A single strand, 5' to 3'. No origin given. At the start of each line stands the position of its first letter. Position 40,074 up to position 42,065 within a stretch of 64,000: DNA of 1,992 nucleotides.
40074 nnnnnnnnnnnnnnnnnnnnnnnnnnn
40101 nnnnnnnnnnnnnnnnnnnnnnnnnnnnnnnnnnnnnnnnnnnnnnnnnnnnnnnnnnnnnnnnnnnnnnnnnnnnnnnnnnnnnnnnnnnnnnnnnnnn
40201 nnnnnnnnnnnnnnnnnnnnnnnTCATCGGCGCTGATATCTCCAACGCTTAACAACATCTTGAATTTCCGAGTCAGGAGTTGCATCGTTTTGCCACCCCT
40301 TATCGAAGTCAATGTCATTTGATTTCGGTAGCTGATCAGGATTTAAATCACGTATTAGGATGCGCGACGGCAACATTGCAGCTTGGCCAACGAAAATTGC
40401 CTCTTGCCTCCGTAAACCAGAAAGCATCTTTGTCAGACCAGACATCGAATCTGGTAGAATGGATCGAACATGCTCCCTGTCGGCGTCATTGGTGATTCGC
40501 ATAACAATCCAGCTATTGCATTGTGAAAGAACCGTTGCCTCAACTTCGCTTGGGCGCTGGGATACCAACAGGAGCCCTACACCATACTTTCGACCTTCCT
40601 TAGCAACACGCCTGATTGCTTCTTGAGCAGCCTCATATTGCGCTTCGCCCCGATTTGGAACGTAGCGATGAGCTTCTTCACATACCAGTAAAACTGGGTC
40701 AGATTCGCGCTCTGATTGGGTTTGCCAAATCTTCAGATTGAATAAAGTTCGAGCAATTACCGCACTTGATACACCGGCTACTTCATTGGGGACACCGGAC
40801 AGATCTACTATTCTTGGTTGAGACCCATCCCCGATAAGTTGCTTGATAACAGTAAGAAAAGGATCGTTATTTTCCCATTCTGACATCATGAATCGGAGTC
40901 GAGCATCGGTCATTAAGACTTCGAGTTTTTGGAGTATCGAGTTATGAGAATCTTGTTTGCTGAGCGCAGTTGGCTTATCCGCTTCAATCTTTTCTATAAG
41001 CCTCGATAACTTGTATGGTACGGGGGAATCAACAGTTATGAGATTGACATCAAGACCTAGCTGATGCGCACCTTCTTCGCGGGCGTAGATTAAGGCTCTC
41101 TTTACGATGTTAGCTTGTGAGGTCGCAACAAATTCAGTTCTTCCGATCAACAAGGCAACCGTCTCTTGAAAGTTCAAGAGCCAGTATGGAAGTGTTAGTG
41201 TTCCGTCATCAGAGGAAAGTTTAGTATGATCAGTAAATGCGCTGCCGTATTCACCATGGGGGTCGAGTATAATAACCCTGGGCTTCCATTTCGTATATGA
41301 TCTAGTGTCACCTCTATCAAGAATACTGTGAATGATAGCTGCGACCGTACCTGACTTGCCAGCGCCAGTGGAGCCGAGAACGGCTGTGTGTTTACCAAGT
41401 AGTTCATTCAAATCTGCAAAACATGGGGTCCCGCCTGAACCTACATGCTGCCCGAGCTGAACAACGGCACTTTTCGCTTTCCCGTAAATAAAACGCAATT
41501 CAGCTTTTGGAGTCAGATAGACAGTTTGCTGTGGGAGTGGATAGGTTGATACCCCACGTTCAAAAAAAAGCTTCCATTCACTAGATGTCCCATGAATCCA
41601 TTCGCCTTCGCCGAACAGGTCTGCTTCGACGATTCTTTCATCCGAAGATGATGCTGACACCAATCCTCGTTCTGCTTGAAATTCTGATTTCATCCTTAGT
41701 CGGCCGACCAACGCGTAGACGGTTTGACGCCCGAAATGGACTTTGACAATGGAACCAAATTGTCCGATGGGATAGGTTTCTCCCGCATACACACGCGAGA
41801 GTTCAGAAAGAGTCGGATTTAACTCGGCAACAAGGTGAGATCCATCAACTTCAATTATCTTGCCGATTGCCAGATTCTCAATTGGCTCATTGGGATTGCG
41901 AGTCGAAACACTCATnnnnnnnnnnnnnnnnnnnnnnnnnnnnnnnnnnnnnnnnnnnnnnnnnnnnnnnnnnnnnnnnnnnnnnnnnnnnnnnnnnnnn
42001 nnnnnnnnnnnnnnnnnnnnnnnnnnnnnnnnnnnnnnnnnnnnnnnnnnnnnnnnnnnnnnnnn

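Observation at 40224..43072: SIR2-HerA anti-phage pair on the island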

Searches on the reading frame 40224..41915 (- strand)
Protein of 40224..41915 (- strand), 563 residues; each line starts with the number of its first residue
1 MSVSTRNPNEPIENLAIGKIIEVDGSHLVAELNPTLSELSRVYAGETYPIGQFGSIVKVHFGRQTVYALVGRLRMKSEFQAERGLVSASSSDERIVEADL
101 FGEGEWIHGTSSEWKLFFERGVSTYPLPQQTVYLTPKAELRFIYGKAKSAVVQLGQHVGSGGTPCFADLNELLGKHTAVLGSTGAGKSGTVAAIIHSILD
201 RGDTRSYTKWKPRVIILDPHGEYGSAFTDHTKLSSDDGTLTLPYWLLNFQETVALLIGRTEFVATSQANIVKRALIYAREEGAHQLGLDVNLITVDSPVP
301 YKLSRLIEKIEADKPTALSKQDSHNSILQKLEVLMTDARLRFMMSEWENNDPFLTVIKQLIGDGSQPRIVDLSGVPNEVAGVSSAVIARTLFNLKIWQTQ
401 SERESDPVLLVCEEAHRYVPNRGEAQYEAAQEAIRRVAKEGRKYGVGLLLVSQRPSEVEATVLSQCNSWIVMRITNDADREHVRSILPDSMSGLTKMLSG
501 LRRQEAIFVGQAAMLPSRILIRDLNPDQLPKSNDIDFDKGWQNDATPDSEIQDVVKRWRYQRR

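Call 3: search_protein_families(library=pfam, proteins=[window:40224-41915:-], max_evalue=0.01)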
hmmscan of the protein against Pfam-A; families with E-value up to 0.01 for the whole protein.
window:40224-41915:- (563 aa): 3 families
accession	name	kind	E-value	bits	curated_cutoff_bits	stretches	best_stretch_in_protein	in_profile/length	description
PF01935.23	DUF87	-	4.7e-34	118.8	23.2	1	152-390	1-219/220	Helicase HerA, central domain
PF10412.15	TrwB_AAD_bind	-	7.6e-07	28.8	20.5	1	175-231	16-63/387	Type IV secretion-system coupling protein DNA-binding domain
PF01580.24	FtsK_SpoIIIE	-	1.1e-06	28.7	24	1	150-200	18-65/221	FtsK/SpoIIIE family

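Call 4: search_protein_families(library=padloc, proteins=[window:40224-41915:-], max_evalue=0.01)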
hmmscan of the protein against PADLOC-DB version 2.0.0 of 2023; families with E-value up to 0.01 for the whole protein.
window:40224-41915:- (563 aa): 19 families
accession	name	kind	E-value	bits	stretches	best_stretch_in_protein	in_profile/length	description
PDLC04105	HerA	-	1.6e-138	460.8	1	14-562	9-573/576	-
PDLC02188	HerA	-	4.3e-85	284.7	2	326-559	334-577/578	-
PDLC04098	HerA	-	9.6e-83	276.9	2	289-559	404-684/686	-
PDLC04102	HerA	-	3.3e-78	261.6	2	328-551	416-647/654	-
PDLC04104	HerA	-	1.1e-73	246.2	1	235-563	33-376/379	-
PDLC04106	HerA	-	7.6e-65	217.7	2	294-559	388-663/667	-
PDLC02185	HerA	-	1.2e-56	190.7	2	391-544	431-582/585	-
PDLC04100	HerA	-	2.1e-55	186.5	2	368-546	403-577/580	-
PDLC04103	HerA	-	1.5e-38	130.5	2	326-543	358-576/579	-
PDLC04097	HerA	-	4.4e-34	116.1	2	364-544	431-614/618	-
PDLC04101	HerA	-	7.3e-33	111.9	1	16-382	13-395/400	-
PDLC04140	mad8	-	2.1e-22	78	1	173-516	26-294/314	mads_8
PDLC04107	HerA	-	1.5e-17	61.6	1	115-302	105-305/306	-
PDLC01055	HerA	-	3.6e-15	53.8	2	407-481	416-485/532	Type III coevolved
PDLC04099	HerA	-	1e-11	42.6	1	14-225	9-212/214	-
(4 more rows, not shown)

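Call 8: search_solved_structures(query=window:40224-41915:-, max_evalue=0.01, show_alignments=2)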
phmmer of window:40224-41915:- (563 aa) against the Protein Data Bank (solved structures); distinct sequences matched with E-value up to 0.01: 14.
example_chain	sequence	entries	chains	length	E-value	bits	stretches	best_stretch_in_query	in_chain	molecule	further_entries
9c1m_M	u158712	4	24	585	2.1e-70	241.1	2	323-561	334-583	ATP-binding protein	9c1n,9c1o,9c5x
8wiv_A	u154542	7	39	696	4.2e-68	233.5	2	331-561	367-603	Helicase HerA central domain-containing protein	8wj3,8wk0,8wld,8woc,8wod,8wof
8xau_A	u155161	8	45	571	4.3e-62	213.7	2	326-559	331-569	ATP-binding protein | HerA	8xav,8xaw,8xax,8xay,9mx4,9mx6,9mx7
8ziq_M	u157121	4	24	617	3.4e-60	207.4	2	327-559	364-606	HerA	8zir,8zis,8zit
8j4u_M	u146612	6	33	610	1.2e-32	116.5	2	399-543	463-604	Nucleoside triphosphate hydrolase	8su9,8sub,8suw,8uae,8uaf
9x1l_A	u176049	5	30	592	1.9e-31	112.5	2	405-522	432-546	DNA helicase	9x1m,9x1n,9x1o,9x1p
8yho_A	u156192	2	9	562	3.1e-26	95.3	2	409-520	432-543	DUF87 domain-containing protein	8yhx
4d2i_A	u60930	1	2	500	5.2e-20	74.8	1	139-541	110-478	HERA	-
8wet_A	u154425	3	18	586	2.2e-07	33.1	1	371-481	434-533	TdpA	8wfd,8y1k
7f6d_B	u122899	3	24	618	0.00021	23.2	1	384-504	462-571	HerA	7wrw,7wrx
2iuu_A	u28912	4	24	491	0.0004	22.3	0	146-219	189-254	DNA TRANSLOCASE FTSK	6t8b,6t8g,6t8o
2iut_A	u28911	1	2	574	0.00061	21.7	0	147-219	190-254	DNA TRANSLOCASE FTSK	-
2ius_A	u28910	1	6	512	0.0035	19.3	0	129-204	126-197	DNA TRANSLOCASE FTSK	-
7es4_A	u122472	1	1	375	0.0046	18.8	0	368-497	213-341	DNA phosphorothioation-dependent restriction protein DptH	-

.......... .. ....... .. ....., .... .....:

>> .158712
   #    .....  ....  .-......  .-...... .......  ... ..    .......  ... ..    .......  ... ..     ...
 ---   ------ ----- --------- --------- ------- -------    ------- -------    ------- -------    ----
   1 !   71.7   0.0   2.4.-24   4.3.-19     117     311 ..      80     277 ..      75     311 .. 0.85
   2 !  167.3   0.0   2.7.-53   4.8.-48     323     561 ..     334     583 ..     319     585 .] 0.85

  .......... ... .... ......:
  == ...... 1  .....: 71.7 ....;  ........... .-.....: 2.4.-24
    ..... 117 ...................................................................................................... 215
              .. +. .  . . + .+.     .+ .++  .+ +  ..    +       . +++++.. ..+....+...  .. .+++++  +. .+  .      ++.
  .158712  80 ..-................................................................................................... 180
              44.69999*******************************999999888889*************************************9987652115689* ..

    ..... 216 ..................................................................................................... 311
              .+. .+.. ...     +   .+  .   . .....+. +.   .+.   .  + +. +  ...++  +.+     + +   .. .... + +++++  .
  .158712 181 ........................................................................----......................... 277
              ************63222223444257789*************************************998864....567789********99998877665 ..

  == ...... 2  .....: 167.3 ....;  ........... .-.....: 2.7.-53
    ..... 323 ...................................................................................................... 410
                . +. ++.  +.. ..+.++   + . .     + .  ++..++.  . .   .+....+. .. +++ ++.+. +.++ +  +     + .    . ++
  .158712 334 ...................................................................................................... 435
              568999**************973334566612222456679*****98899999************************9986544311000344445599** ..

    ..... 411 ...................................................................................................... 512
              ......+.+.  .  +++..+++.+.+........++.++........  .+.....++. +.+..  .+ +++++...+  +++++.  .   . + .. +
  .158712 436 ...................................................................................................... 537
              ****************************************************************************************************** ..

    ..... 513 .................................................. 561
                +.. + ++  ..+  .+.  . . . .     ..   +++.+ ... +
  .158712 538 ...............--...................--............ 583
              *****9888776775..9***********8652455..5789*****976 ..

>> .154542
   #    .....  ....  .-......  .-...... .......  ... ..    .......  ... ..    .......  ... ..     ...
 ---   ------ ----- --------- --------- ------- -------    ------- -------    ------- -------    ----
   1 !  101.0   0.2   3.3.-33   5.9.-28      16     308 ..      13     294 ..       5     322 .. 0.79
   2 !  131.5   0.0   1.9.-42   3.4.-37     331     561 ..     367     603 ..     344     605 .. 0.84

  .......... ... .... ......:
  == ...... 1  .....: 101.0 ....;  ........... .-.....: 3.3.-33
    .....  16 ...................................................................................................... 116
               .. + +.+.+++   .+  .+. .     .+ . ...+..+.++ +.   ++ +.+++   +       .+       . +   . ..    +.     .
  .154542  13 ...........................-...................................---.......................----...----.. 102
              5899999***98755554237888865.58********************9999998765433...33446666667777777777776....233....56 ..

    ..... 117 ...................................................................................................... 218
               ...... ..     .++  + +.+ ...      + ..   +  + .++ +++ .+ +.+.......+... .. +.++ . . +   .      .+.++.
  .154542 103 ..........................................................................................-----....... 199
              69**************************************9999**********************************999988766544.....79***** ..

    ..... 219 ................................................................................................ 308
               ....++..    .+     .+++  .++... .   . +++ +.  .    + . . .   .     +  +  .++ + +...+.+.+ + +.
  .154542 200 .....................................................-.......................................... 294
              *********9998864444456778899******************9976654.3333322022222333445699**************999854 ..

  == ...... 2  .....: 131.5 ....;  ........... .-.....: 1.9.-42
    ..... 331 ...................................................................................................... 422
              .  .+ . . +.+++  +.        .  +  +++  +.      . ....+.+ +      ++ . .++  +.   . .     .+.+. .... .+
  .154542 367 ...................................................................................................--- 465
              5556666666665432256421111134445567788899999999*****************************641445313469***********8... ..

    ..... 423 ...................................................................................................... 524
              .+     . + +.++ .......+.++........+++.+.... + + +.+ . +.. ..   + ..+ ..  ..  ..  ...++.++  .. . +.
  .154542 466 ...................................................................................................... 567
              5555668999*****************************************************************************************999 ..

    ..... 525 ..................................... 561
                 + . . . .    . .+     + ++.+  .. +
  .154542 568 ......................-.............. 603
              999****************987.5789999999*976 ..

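Call 37: search_protein_families(library=ncbifam, proteins=[window:40224-41915:-], max_evalue=0.001)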
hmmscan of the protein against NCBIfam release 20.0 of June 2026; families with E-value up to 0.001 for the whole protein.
window:40224-41915:- (563 aa): 9 families
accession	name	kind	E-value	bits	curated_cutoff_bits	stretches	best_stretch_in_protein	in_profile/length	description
NF042944.1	HerA_antiphage_2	equivalog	4.2e-89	299.8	850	2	323-558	331-576/576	anti-phage-associated helicase HerA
NF042943.1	HerA_antiphage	equivalog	5.4e-51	173.8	800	2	390-541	418-566/566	anti-phage-associated helicase HerA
NF040819.1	helicase_HerA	equivalog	8.5e-39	133.5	970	2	401-525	397-518/561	DNA double-strand break repair helicase HerA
NF040937.1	HerA_Thermprot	equivalog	6.1e-32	110.7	800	1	126-543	97-481/487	DNA double-strand break repair helicase HerA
NF053655.1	CedD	equivalog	1.8e-21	76.4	600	2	306-512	328-516/527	DNA-translocating ATPase CedD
NF033849.1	ser_rich_anae_1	subfamily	1.6e-12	45.6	650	1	308-483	925-1099/1163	serine-rich protein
TIGR03925.1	T7SS_EccC_b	equivalog_domain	6.6e-05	21.4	346.55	0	425-481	200-256/564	type VII secretion protein EccCb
TIGR03743.1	SXT_TraD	subfamily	0.00022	19.8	366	0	166-221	168-213/636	conjugative transfer system coupling protein TraD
NF007615.0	PRK10263.1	equivalog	0.00028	18.7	1566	0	130-203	970-1039/1355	DNA translocase FtsK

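Call 64: search_protein_families(library=phrogs, proteins=[window:40224-41915:-], max_evalue=0.001)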
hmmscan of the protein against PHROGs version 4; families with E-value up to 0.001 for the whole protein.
window:40224-41915:- (563 aa): 4 families
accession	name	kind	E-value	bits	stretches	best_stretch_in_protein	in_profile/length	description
phrog_7035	-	unknown function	2.5e-66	225.7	2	324-546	404-630/969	-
phrog_2666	-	head and packaging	1.7e-19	70.9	1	403-495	420-505/555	terminase large subunit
phrog_1358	-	moron, auxiliary metabolic gene and host takeover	1.5e-06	27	1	397-479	696-779/1382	FtsK/SpoIIIE-like protein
phrog_5156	-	unknown function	1e-05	24.8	1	323-459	577-703/824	-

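Call 68: search_dna_similar(query=window:40224-41915:-, collection=plasmids, mode=protein, max_rows=12)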
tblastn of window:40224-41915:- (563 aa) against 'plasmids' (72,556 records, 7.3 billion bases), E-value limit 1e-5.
Records with a match: 666; places in all: 688; records where one place covers at least 80% of the query: 67.
Best place of each record, by identity: 60-80% 1; <60% 665.
By first word of the organism name: Klebsiella 136; Citrobacter 71; Escherichia 65; Listeria 57; Enterobacter 55; Serratia 20; Bradyrhizobium 17; Salmonella 14; Enterococcus 11; Acinetobacter 11; and 101 more.
By predicted mobility (MOB-suite, as given by PLSDB): conjugative 277; mobilizable 230; non-mobilizable 159.
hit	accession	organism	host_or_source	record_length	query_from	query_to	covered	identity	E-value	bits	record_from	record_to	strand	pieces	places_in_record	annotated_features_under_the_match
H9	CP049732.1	Rhizobium leguminosarum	Pisum sativum,Pisum sativum nodules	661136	14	555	96%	44.3%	6e-147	475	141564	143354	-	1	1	ATP-binding protein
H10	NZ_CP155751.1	Sphingomonas parapaucimobilis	Chinese cabbage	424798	88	559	84%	36.5%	1e-80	283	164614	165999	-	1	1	ATP-binding protein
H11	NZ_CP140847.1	Rhizobium johnstonii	Trifolium pratense,whole organism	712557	8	562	99%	30.9%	4e-69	249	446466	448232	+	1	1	ATP-binding protein | SIR2 family protein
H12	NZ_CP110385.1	Tritonibacter mobilis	-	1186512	17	562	97%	31.3%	6e-60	223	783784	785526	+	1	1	record has no annotation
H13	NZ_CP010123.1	Escherichia coli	cow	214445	17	562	97%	31.2%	3e-66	241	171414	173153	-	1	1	ATP-binding protein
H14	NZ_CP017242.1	Rhizobium etli 8C-3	Phaseolus vulgaris,cell culture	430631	42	561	92%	31.7%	6e-67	243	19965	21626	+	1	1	ATP-binding protein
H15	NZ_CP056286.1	Citrobacter sp. RHBSTW-00859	culture,Wastewater effluent sample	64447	17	562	97%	30.1%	2e-69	251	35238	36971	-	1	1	helicase HerA-like domain-containing protein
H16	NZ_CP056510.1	Citrobacter sp. RHBSTW-00446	culture,Wastewater influent sample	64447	17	562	97%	30.1%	2e-69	251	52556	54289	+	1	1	helicase HerA-like domain-containing protein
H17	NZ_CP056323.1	Citrobacter sp. RHBSTW-00821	culture,Freshwater sample from ...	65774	17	562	97%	30.1%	2e-69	251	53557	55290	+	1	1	helicase HerA-like domain-containing protein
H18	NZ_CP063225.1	Enterobacter hormaechei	Homo sapiens,Rectal swab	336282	17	562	97%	30.1%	2e-69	251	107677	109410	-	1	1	helicase HerA-like domain-containing protein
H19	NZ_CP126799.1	Enterobacter hormaechei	Homo sapiens,isolated bacterial ...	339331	17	562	97%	30.1%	2e-69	251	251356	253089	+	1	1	helicase HerA-like domain-containing protein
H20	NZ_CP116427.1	Sulfitobacter faviae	Hexacorallia,culture,Cold water coral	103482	42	561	92%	31.5%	4e-70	252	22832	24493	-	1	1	ATP-binding protein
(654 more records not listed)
